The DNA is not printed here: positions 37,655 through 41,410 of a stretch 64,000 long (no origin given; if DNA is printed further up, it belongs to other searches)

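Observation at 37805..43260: PorU-sized C25 peptidase with CTD translationally coupled to a GAF-GAF-GGDEF diguanylate cyclase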

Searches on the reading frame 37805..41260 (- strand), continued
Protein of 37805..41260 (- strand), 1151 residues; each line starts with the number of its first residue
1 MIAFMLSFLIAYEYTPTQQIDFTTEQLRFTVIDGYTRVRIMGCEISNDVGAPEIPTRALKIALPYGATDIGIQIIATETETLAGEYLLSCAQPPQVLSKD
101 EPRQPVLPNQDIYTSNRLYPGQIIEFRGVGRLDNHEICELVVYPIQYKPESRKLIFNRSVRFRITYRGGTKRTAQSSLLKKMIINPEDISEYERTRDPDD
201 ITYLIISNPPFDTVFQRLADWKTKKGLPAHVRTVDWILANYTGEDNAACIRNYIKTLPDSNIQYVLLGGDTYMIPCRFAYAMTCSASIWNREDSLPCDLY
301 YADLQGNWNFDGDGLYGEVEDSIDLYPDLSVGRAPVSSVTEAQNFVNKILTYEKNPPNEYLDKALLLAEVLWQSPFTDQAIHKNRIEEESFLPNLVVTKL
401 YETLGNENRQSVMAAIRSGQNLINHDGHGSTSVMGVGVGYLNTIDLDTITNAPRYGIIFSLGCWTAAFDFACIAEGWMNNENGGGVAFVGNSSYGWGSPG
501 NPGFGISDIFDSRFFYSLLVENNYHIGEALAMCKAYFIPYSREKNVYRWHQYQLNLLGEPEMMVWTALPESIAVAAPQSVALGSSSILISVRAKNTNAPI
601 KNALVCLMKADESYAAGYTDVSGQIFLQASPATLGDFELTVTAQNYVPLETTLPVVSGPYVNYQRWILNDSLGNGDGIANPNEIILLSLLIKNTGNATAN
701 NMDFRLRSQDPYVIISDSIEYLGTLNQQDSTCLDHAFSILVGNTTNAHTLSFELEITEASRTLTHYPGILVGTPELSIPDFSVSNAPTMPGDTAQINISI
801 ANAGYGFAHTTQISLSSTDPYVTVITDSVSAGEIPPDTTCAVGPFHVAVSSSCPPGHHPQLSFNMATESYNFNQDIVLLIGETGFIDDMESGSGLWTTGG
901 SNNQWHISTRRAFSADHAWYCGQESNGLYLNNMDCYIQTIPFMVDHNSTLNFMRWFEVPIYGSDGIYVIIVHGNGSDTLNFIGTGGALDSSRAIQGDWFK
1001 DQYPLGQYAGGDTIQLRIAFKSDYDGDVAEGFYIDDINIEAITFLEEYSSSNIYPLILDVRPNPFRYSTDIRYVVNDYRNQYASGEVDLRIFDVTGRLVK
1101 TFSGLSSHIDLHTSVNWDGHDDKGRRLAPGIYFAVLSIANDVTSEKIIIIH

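Call 49: search_protein_families(library=pfam, proteins=[L013:6919-7917:-, L013:5574-6917:-, L013:5020-5577:-, L013:13461-14810:-, L017:11385-12920:-, L021:8633-9238:+, L021:13416-14666:+, L022:6915-9641:+, L026:8944-9942:+, L026:8001-8951:+], max_evalue=0.0001)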
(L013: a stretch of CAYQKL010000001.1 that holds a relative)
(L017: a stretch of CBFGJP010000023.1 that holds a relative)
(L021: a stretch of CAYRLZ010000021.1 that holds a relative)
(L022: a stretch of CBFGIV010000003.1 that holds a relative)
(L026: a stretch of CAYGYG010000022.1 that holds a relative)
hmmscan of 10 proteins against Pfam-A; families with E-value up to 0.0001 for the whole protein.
L013:6919-7917:- (332 aa): 3 families
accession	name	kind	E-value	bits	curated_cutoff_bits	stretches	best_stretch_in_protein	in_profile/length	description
PF13646.12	HEAT_2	-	1.3e-35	121.9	27.7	3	151-235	3-87/88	HEAT repeats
PF02985.28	HEAT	-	6.8e-19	66.6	23.5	0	213-236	2-25/31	HEAT repeat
PF03130.22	HEAT_PBS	-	1.4e-10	41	20.9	0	199-222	4-27/27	PBS lyase HEAT-like repeat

L013:5574-6917:- (447 aa): 5 families
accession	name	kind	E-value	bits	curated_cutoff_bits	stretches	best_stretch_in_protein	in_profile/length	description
PF01406.26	tRNA-synt_1e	-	1.5e-123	412.4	27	1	20-312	7-300/301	tRNA synthetases class I (C) catalytic domain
PF09334.17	tRNA-synt_1g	-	2.8e-11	43.3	20.1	1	243-307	305-370/391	tRNA synthetases class I (M)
PF01921.24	tRNA-synt_1f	-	7.2e-11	42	27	1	262-322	278-339/360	tRNA synthetases class I (K)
PF00133.28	tRNA-synt_1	-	3.4e-10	39.7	22.7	1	221-303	330-413/414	tRNA synthetases class I (I, L, M and V)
PF09190.17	DALR_2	-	5.4e-09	36.9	22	1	339-362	1-24/57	DALR domain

L013:5020-5577:- (185 aa): 3 families
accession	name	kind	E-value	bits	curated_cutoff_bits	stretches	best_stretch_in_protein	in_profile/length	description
PF09285.17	Elong-fact-P_C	-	2.4e-21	75.6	25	1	129-184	1-56/56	Elongation factor P, C-terminal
PF01132.26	EFP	-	1.2e-16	60.9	27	1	69-120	2-53/54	Elongation factor P (EF-P) OB domain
PF08207.18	EFP_N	-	6.4e-15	55.4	23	1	4-60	2-58/58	Elongation factor P (EF-P) KOW-like domain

L013:13461-14810:- (449 aa): 7 families
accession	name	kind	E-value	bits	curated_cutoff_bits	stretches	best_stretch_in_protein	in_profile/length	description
PF02786.22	CPSase_L_D2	-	3.8e-77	259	19.8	1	116-322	1-208/211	Carbamoyl-phosphate synthase L chain, ATP binding domain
PF00289.28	Biotin_carb_N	-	9.3e-46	155.3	25.5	1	3-111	2-110/110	Biotin carboxylase, N-terminal domain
PF02785.25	Biotin_carb_C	-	3.6e-43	146.5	32.4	1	337-444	1-108/108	Biotin carboxylase C-terminal domain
PF07478.18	Dala_Dala_lig_C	-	8.2e-13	48.8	24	1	146-292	29-174/204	D-ala D-ala ligase C-terminus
PF02222.28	ATP-grasp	-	2.2e-08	34.4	27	1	139-293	16-162/179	ATP-grasp domain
PF08443.16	RimK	-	9.8e-07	29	21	1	143-314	28-185/188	RimK-like ATP-grasp domain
PF02655.19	ATP-grasp_3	-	2.4e-06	28.2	23.2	1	116-295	3-158/160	ATP-grasp domain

L017:11385-12920:- (511 aa): 1 family
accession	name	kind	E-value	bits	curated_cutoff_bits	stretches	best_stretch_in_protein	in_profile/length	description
PF18962.6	Por_Secre_tail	-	4.5e-09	36.9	27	1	433-509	2-75/75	Secretion system C-terminal sorting domain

L021:8633-9238:+ (201 aa): 2 families
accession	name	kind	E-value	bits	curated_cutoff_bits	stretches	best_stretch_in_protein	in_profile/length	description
PF18962.6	Por_Secre_tail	-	1.2e-06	29.2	27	1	136-198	8-74/75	Secretion system C-terminal sorting domain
PF08309.17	LVIVD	-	1.6e-05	24.5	20.2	0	48-83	7-42/42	LVIVD repeat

L021:13416-14666:+ (416 aa): 0 families

L022:6915-9641:+ (908 aa): 6 families
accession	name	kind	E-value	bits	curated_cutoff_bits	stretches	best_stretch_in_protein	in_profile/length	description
PF07669.17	Eco57I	-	3.8e-40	138.2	25.3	1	435-610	1-171/171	Eco57I restriction-modification methylase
PF02384.22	N6_Mtase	-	1.4e-33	117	20.4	1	316-657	3-262/311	N-6 DNA Methylase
PF12950.13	TaqI_C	-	9.6e-24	84.4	26.5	1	715-835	2-118/118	TaqI-like C-terminal specificity domain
PF20473.4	MmeI_Mtase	-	1.2e-14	54.6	27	1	372-587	11-209/259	MmeI, DNA-methyltransferase domain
PF04313.20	HSDR_N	-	3.4e-11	43.8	25.1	1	56-130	116-196/198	Type I restriction enzyme R protein N terminus (HSDR_N)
PF01170.24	UPF0020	-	7.5e-07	29.5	22.3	1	383-454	31-96/197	RMKL-like, methyltransferase domain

L026:8944-9942:+ (332 aa): 5 families
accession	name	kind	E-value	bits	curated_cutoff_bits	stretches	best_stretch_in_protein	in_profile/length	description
PF00069.31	Pkinase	-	8.8e-59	199.5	31.7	1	9-260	1-258/263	Protein kinase domain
PF07714.23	PK_Tyr_Ser-Thr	-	1.3e-41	143.1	23.1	1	11-252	3-248/258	Protein tyrosine and serine/threonine kinase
PF03109.22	ABC1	-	1.4e-08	34.6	22.9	1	27-156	87-218/244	ABC1 atypical kinase-like domain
PF01636.29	APH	-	1e-06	29.2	23.2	0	34-122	22-108/239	Phosphotransferase enzyme family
PF14531.12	Kinase-like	-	1.2e-05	25.2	25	1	119-216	159-261/289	Kinase-like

L026:8001-8951:+ (316 aa): 3 families
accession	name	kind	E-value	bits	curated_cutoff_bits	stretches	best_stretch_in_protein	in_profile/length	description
PF00990.26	GGDEF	-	9.3e-50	169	23.8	1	155-310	1-161/161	Diguanylate cyclase, GGDEF domain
PF00498.31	FHA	-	6.1e-22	78.3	20.7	1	23-86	1-67/67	FHA domain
PF16697.10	Yop-YscD_cpl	-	1.4e-17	64.2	33.2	1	13-92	9-90/94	Inner membrane component of T3SS, cytoplasmic domain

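Call 80: search_protein_families(library=ncbifam, alignment_id=A1, max_evalue=0.001)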
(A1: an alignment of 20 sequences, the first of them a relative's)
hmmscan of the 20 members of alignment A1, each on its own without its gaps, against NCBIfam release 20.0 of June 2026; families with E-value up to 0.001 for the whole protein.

A. member 1, P0001 (1151 aa): 7 families
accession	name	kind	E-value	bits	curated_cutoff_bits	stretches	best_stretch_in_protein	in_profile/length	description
NF033707.1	T9SS_sortase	equivalog_domain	1.5e-29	102.3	420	2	196-538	362-714/1095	type IX secretion system sortase PorU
NF052324.1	PorU_rel_Nterm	equivalog_domain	2e-13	49.5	450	1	141-566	337-767/879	putative type IX secretion system sortase PorU2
TIGR03900.1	prc_long_Delta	hypoth_equivalog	7.9e-08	30.7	660.95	1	647-758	653-764/973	MXAN_5808 family serine peptidase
TIGR04183.1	Por_Secre_tail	domain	5.8e-06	26.2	23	1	1062-1149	3-71/72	T9SS type A sorting domain-containing protein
NF009277.0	PRK12634.1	equivalog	6e-05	23.2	333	1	1083-1143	120-178/221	flagellar basal body rod modification protein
NF052228.1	T9SS_PorZ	equivalog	0.00049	18.7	260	1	1087-1150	697-756/757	type IX secretion system anionic LPS delivery protein PorZ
NF052323.1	T9SSA_dep_M6i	equivalog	0.00049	18.1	600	1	1062-1149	962-1038/1043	T9SS-dependent M6-like inactivated metalloprotease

B. families by the number of members that match (of 20 scanned): 15 families
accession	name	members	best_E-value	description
NF033707.1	T9SS_sortase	20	1e-36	type IX secretion system sortase PorU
NF052324.1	PorU_rel_Nterm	20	7.5e-15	putative type IX secretion system sortase PorU2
TIGR04183.1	Por_Secre_tail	18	8.8e-11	T9SS type A sorting domain-containing protein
TIGR03900.1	prc_long_Delta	11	1.4e-08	MXAN_5808 family serine peptidase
NF052228.1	T9SS_PorZ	11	3e-08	type IX secretion system anionic LPS delivery protein PorZ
NF005176.1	PRK06655.1-1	9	1.4e-06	flagellar hook assembly protein FlgD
NF038128.1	choice_anch_J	4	1.5e-10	choice-of-anchor J domain-containing protein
NF052323.1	T9SSA_dep_M6i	4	2.4e-07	T9SS-dependent M6-like inactivated metalloprotease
NF053608.1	Lsa66_OmpA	4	3.2e-06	fibronectin-binding adhesin Lsa66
NF009277.0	PRK12634.1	4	6e-05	flagellar basal body rod modification protein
NF009276.0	PRK12633.1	4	0.00028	flagellar basal body rod modification protein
NF038113.1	T9SSA_dep_M36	3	1.1e-05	T9SS-dependent M36 family metallopeptidase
NF038112.1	myxo_dep_M36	2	0.00018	myxosortase-dependent M36 family metallopeptidase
NF009453.0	PRK12813.1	1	8.3e-05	flagellar basal body rod modification protein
NF009452.0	PRK12812.1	1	0.00015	flagellar basal body rod modification protein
